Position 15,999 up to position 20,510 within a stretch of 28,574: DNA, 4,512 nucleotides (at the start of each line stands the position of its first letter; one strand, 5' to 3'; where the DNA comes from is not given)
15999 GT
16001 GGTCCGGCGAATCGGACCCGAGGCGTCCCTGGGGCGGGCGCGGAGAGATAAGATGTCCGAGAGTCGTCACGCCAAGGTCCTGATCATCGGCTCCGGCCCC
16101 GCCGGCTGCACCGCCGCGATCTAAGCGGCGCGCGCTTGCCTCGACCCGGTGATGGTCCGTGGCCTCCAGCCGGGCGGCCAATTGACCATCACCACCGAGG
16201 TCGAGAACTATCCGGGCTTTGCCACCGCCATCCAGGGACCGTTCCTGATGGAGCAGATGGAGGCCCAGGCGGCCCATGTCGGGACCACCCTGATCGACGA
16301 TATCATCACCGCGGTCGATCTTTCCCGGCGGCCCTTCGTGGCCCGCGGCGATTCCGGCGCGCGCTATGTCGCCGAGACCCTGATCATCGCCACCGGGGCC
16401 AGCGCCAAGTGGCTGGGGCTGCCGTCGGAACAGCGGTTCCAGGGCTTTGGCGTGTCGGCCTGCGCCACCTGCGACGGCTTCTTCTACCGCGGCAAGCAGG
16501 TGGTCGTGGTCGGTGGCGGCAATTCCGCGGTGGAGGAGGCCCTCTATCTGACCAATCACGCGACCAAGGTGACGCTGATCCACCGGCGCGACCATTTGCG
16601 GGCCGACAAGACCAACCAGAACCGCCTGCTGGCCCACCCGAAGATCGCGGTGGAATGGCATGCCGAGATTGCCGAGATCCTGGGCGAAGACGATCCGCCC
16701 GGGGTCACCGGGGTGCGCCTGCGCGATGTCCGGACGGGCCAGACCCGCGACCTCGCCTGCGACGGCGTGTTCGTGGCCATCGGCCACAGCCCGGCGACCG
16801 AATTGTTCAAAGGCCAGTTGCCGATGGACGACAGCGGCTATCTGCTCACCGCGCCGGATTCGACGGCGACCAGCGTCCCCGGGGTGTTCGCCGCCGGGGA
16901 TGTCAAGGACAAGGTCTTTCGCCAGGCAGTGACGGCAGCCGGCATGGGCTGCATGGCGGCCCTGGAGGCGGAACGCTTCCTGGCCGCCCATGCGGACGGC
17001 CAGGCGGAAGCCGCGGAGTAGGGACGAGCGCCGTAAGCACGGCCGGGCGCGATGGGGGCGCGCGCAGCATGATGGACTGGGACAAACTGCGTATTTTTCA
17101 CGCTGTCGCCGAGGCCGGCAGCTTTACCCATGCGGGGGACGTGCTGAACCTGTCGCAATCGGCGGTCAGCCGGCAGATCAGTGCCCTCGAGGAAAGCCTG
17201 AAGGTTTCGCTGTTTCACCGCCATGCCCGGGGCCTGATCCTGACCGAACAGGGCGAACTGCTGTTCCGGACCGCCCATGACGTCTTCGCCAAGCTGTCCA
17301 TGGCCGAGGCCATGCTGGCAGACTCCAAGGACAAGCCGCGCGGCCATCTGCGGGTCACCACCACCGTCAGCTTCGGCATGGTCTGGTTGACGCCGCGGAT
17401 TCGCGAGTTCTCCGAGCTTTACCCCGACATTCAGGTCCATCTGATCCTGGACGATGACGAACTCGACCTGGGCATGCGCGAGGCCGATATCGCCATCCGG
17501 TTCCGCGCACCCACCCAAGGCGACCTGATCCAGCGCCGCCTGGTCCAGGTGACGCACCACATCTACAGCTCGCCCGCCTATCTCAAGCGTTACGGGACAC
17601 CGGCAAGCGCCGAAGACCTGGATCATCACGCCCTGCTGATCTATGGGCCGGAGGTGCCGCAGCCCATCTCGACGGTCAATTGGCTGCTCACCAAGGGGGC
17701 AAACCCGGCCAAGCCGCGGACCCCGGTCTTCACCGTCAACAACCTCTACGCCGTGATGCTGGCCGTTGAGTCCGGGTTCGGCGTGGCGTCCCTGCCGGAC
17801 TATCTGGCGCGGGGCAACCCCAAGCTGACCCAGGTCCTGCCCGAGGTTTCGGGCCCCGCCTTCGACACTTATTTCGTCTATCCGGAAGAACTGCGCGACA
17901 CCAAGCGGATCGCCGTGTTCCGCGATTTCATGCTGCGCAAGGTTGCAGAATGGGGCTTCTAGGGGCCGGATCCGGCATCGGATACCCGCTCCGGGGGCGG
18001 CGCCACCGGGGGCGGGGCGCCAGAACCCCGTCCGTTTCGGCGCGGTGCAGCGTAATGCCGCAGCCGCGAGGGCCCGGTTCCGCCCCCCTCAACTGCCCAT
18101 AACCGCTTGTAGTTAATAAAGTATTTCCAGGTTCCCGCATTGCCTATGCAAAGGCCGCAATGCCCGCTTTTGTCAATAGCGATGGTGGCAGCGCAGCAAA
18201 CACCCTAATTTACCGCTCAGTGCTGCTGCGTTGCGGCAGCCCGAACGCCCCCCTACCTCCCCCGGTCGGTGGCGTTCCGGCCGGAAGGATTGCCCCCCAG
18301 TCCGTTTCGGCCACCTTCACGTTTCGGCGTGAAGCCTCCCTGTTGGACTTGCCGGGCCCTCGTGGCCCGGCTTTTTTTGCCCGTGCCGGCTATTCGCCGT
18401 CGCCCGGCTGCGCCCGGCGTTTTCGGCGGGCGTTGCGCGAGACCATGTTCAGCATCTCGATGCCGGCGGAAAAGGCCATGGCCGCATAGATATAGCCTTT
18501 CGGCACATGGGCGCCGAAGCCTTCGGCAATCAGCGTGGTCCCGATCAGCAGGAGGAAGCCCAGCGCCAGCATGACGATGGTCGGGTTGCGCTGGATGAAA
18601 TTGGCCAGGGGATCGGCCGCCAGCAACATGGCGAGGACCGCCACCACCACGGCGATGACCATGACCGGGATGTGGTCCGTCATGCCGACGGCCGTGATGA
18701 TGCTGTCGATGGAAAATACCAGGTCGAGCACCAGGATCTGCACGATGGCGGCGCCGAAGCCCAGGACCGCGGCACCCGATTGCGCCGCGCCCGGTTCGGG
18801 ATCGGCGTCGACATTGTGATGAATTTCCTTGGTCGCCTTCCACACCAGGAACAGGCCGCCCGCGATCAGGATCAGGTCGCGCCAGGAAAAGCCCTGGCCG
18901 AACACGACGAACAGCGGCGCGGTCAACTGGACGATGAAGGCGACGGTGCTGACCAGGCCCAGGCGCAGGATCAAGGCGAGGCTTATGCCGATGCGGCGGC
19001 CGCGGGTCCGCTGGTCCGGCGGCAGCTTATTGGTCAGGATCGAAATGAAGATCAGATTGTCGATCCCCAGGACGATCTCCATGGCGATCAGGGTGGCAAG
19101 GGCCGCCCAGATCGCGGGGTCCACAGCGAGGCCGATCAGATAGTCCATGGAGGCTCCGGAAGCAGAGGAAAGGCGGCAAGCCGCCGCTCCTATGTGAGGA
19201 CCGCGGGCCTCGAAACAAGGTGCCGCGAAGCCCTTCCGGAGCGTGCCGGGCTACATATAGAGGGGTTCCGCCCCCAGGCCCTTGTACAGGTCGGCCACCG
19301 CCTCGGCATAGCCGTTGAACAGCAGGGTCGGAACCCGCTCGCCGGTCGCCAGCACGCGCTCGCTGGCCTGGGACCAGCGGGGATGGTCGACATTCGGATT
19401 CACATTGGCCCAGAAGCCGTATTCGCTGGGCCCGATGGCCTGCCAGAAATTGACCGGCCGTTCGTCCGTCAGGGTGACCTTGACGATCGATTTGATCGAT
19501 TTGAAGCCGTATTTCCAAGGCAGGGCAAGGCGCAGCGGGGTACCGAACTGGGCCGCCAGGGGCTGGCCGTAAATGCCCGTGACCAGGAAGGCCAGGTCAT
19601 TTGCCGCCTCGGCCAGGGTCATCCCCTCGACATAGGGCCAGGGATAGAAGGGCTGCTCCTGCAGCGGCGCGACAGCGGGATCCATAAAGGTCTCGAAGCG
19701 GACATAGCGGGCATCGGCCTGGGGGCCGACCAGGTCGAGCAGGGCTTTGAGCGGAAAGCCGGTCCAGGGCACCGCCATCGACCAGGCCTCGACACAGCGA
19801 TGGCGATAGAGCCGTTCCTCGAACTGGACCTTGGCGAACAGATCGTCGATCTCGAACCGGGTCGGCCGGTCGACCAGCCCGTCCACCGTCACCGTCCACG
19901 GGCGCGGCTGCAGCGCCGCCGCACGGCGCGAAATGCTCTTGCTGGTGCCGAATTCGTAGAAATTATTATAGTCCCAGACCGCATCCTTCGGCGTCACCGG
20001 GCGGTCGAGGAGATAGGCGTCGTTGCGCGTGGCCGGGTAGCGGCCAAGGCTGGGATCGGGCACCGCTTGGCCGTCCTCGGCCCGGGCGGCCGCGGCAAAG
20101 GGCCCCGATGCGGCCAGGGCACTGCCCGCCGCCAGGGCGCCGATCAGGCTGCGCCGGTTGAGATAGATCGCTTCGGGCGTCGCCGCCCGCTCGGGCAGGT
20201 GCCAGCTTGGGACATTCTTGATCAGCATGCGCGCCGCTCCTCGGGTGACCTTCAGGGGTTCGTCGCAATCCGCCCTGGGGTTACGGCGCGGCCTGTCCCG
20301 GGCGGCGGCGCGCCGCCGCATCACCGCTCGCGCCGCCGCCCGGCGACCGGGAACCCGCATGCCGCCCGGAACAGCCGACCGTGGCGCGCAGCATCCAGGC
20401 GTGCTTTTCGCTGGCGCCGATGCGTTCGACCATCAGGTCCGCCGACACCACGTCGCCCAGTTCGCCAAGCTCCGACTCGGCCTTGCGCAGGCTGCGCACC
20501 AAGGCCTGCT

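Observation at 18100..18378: Unannotated small RNA directly downstream of the VtlR/LsrB-like regulator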

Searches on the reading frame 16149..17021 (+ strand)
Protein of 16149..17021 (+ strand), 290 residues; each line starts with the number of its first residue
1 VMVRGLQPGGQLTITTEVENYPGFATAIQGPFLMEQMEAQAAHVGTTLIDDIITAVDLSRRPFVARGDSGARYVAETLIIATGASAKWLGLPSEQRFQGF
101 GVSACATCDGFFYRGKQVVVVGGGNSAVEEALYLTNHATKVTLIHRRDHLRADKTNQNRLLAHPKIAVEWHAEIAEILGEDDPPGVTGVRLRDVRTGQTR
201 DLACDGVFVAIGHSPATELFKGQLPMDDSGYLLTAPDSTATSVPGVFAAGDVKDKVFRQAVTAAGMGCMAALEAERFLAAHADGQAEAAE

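Call 14: search_protein_families(library=pfam, proteins=[window:16149-17021:+])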
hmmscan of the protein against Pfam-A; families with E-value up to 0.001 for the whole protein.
window:16149-17021:+ (290 aa): 4 families
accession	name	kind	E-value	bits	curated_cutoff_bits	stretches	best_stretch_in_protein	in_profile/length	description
PF07992.20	Pyr_redox_2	-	8.8e-42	143.9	26.1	1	5-267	33-291/291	Pyridine nucleotide-disulphide oxidoreductase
PF13738.12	Pyr_redox_3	-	1.5e-16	61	30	1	54-250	105-305/305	Pyridine nucleotide-disulphide oxidoreductase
PF00070.33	Pyr_redox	-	5.1e-13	49.8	22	1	118-192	2-80/82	Pyridine nucleotide-disulphide oxidoreductase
PF13434.12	Lys_Orn_oxgnase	-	0.00037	20.2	21.3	0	70-171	143-247/339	L-lysine 6-monooxygenase/L-ornithine 5-monooxygenase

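Call 15: search_protein_families(library=ncbifam, proteins=[window:16149-17021:+])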
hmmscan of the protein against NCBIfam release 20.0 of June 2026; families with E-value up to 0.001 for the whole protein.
window:16149-17021:+ (290 aa): 50 families (the best 25 are shown)
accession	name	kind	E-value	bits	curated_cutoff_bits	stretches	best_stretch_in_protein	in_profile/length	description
TIGR01292.1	TRX_reduct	equivalog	1.7e-103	345.6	343.45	1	2-278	28-300/300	thioredoxin-disulfide reductase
NF007614.0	PRK10262.1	equivalog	7.3e-95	317.8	644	1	2-283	34-319/321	thioredoxin-disulfide reductase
TIGR03143.1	AhpF_homolog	hypoth_equivalog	3.2e-72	243.9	687.65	1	8-280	38-310/555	putative alkyl hydroperoxide reductase F subunit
TIGR03140.1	AhpF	equivalog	2.5e-54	184.7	502.9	1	9-274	246-508/515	alkyl hydroperoxide reductase subunit F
TIGR04018.1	Bthiol_YpdA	hypoth_equivalog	3.3e-16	59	339.9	1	70-255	109-291/316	YpdA family putative bacillithiol disulfide reductase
TIGR03385.1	CoA_CoA_reduc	equivalog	1.5e-13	50.3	578.8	1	76-255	105-285/439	CoA-disulfide reductase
NF004776.0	PRK06116.1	equivalog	1.9e-12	46.9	480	1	70-257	127-309/450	glutathione-disulfide reductase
NF009410.0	PRK12771.1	subfamily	1.2e-11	44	516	1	115-281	268-448/566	NAD(P)-binding protein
TIGR01350.1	lipoamide_DH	equivalog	1.4e-11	43.8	408.8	1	71-272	128-327/461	dihydrolipoyl dehydrogenase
TIGR02053.1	MerA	equivalog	2.1e-11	43.5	454.45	1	71-274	125-328/465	mercury(II) reductase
TIGR01316.1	gltA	equivalog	4.1e-11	42.3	471.75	1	109-274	266-445/449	NADPH-dependent glutamate synthase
NF009409.0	PRK12770.1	subfamily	1.4e-10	40.8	343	1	114-283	172-355/360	putative glutamate synthase subunit beta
NF041853.1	hythiocyan_redase_MerA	equivalog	6.4e-10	38.5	650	1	73-254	120-296/440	hypothiocyanous acid reductase MerA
NF010037.0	PRK13512.1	equivalog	6.8e-10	38.4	394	1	76-261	107-287/438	CoA-disulfide reductase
TIGR03315.1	Se_ygfK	equivalog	7.4e-10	36.9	835.3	1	114-254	665-816/1012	putative selenate reductase subunit YgfK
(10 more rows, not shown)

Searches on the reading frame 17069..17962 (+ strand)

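Call 14: search_protein_families(library=pfam, proteins=[window:17069-17962:+])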
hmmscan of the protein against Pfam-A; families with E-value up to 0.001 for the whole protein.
window:17069-17962:+ (297 aa): 2 families
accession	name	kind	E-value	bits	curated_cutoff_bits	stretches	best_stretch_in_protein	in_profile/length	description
PF03466.25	LysR_substrate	-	2.7e-35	122.1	28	1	88-291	2-207/209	LysR substrate binding domain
PF00126.33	HTH_1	-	9.6e-24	83.6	26.6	1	4-63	1-60/60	Bacterial regulatory helix-turn-helix protein, lysR family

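Call 15: search_protein_families(library=ncbifam, proteins=[window:17069-17962:+])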
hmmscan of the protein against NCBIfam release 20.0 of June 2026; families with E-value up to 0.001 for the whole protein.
window:17069-17962:+ (297 aa): 56 families (the best 25 are shown)
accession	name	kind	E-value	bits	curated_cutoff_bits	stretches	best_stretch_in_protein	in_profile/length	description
NF040888.1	trans_reg_YafC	equivalog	2.3e-50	171.2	470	1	5-291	6-292/293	DNA-binding transcriptional regulator YafC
NF008352.0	PRK11139.1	subfamily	8.3e-48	163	288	1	6-294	10-294/305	transcriptional regulator GcvA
TIGR03418.1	chol_sulf_TF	equivalog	4.6e-37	127.6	324.8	1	3-289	2-289/291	choline sulfate utilization transcriptional regulator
NF007491.0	PRK10086.1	equivalog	4.1e-33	114.5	316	1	5-190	20-203/313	DNA-binding transcriptional regulator DsdC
NF007315.1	PRK09801.1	equivalog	9.4e-33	113.5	398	1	7-191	11-195/301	L-tartrate utilization transcriptional activator TtdR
NF008416.0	PRK11242.1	equivalog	5.6e-30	104.7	277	1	6-256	5-255/300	transcriptional regulator CynR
TIGR03339.1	phn_lysR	subfamily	6.1e-28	97.9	341.1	1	6-284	1-275/279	aminoethylphosphonate catabolism associated LysR family transcriptional regulator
NF011573.0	PRK14997.1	equivalog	9.2e-27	93.9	380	1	3-246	5-248/303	LysR family transcriptional regulator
NF040786.1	LysR_Sec_metab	equivalog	1.9e-26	92.8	250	1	2-131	1-130/298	selenium metabolism-associated LysR family transcriptional regulator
TIGR02036.1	dsdC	equivalog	1.3e-24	86.7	352.4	1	5-190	11-194/302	DNA-binding transcriptional regulator DsdC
NF041130.1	PenR_Burk_TF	exception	9.2e-23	80.8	625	1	5-244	11-239/292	beta-lactamase transcriptional regulator PenR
NF007917.1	PRK10632.1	equivalog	1.3e-22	80.4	425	1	6-243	6-240/303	HTH-type transcriptional activator AaeR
NF053705.1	TransRegGltCGpos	equivalog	2.7e-22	79.4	350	1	2-127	1-126/300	glutamate biosynthesis transcriptional regulator GltC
NF008722.0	PRK11716.1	equivalog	1.1e-20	73.9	246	1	2-245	1-244/293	HTH-type transcriptional activator IlvY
NF047520.1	trans_act_CidR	equivalog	1.3e-20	73.8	415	1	2-127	1-126/292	cidABC operon transcriptional activator CidR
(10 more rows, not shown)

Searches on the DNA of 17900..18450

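Call 4: search_rna_families(source=window, start=17900, end=18450, threshold=evalue, max_evalue=10, show_alignments=3)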
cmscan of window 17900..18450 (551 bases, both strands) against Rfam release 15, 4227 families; matches with E-value up to 10: 11.
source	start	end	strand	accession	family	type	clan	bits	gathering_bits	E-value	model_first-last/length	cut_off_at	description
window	18310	18377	+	RF02784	SorX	Gene; sRNA;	-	51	46.6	1.6e-11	1-73/73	no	Singlet oxygen resistance RNA X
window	18319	18378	+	RF02651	SorY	Gene; sRNA;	-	29.6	111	0.00046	1-83/83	no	Singlet oxygen resistance RNA Y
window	18332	18378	-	RF02628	Hrs1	Gene; sRNA;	-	21.5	56.4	0.088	1-74/74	no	Hfq-regulated sRNA 1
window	18314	18379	+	RF02837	anti-hemB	Gene; sRNA;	-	20.6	49.5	0.02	1-81/81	no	Burkholderia RNA 7 (anti-hemB)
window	18289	18333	-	RF03093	queA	Gene; sRNA;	-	20.4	52.6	0.19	1-59/59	no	queA RNA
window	18312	18386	+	RF00519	suhB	Gene; sRNA;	CL00108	18.5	41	0.25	1-77/77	no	Makes More Granules Regulator RNA (mmgR)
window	18330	18378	+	RF02278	Betaproteobacteria_toxic_sRNA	Gene; sRNA;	-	17.9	50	0.45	1-64/64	no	Betaproteobacteria toxic small RNA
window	18316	18374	+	RF02233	sX14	Gene; sRNA;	-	17.7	80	0.66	1-92/92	no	Xanthomonas sRNA sX14/Xoo3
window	18311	18378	+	RF02423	Bp1_781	Gene; sRNA;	-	16.2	80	0.06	1-230/230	no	Burkholderia sRNA Bp1_Cand871_SIPHT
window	18315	18379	+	RF02866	ncS16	Gene; sRNA;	-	16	48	1.6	1-83/83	no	Burkholderia sRNA 16 (Bc_KC_sr1)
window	18411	18432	-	RF01322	CRISPR-DR9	Gene; CRISPR;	-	13.4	45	8.2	5-26/37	no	CRISPR RNA direct repeat element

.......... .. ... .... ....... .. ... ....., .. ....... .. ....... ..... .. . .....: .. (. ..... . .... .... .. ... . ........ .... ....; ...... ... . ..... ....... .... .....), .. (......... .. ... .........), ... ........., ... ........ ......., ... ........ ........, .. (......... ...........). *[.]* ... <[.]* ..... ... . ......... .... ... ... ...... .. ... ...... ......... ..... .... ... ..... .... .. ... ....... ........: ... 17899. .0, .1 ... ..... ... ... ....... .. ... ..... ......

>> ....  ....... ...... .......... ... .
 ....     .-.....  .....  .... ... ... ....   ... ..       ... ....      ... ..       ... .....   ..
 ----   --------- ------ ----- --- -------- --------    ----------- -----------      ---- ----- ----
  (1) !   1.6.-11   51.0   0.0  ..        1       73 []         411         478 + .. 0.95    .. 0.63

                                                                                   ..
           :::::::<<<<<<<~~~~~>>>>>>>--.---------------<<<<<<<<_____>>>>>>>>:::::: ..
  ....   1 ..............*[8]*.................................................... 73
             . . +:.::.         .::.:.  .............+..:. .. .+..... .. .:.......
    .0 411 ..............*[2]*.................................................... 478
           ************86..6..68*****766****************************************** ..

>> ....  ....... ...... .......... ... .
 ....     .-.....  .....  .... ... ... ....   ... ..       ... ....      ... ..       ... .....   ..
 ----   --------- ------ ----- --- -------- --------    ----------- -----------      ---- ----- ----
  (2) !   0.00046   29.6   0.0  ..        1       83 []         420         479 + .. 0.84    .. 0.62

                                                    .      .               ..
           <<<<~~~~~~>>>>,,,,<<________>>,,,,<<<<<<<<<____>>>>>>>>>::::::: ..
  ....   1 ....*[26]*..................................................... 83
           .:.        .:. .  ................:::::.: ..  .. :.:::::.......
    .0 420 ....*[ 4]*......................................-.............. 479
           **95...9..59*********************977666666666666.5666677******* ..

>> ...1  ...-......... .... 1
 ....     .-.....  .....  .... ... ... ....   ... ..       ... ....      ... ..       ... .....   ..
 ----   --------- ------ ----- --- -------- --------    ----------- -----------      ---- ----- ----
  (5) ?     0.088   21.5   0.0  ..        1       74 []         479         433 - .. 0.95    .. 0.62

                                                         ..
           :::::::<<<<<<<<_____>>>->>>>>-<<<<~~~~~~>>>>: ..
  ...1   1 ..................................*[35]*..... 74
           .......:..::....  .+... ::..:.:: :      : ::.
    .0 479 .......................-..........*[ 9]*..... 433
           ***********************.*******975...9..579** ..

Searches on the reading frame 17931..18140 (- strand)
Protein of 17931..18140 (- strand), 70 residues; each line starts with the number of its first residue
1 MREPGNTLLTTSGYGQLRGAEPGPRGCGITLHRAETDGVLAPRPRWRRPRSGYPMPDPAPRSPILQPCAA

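Call 63: search_protein_families(library=pfam, proteins=[window:17931-18140:-], max_evalue=0.1)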
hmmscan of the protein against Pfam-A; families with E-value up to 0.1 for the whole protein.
window:17931-18140:- (70 aa): 1 family
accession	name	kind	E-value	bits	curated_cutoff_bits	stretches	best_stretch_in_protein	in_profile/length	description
PF15451.11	DUF4632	-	0.028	14.9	27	1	21-49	24-52/71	Domain of unknown function (DUF4632)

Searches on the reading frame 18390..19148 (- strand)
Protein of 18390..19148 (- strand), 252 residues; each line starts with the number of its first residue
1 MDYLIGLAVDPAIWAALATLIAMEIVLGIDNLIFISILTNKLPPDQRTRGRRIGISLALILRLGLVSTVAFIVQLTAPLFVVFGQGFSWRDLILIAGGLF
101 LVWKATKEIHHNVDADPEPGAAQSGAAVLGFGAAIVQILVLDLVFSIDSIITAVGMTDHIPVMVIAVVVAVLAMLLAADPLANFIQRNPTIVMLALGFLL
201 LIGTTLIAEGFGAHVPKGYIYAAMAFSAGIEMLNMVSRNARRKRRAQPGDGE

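Call 14: search_protein_families(library=pfam, proteins=[window:18390-19148:-])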
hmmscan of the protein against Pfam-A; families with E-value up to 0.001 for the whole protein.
window:18390-19148:- (252 aa): 1 family
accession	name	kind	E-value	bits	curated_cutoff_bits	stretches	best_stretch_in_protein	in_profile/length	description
PF03741.22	TerC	-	1.8e-47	161.8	27.8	1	19-209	2-177/178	Integral membrane protein TerC family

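Call 15: search_protein_families(library=ncbifam, proteins=[window:18390-19148:-])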
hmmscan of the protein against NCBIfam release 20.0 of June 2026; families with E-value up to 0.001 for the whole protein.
window:18390-19148:- (252 aa): 2 families
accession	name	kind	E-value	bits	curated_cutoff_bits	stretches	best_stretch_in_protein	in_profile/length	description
TIGR03716.1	R_switched_YkoY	subfamily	1.1e-21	77.4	138.5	1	17-211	2-180/220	integral membrane protein, YkoY family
TIGR03717.1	R_switched_YjbE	subfamily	1.1e-18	67.6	134.8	1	17-209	2-175/176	YjbE family putative metal transport protein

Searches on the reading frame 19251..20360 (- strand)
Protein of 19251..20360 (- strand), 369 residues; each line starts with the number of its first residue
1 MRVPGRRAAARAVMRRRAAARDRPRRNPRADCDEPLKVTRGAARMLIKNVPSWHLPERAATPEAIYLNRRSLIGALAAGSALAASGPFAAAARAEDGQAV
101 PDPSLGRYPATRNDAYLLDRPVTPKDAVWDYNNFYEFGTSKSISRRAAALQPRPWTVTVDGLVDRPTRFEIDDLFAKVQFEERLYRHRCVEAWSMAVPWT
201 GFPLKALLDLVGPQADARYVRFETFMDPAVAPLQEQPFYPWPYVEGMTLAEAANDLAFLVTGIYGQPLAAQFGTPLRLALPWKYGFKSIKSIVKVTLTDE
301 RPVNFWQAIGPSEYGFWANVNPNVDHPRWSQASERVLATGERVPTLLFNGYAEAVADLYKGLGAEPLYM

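Call 14: search_protein_families(library=pfam, proteins=[window:19251-20360:-])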
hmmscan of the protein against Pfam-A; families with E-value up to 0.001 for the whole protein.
window:19251-20360:- (369 aa): 1 family
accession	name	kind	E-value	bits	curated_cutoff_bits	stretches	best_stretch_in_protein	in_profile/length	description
PF00174.25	Oxidored_molyb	-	6.8e-30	104.3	24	1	150-306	7-169/169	Oxidoreductase molybdopterin binding domain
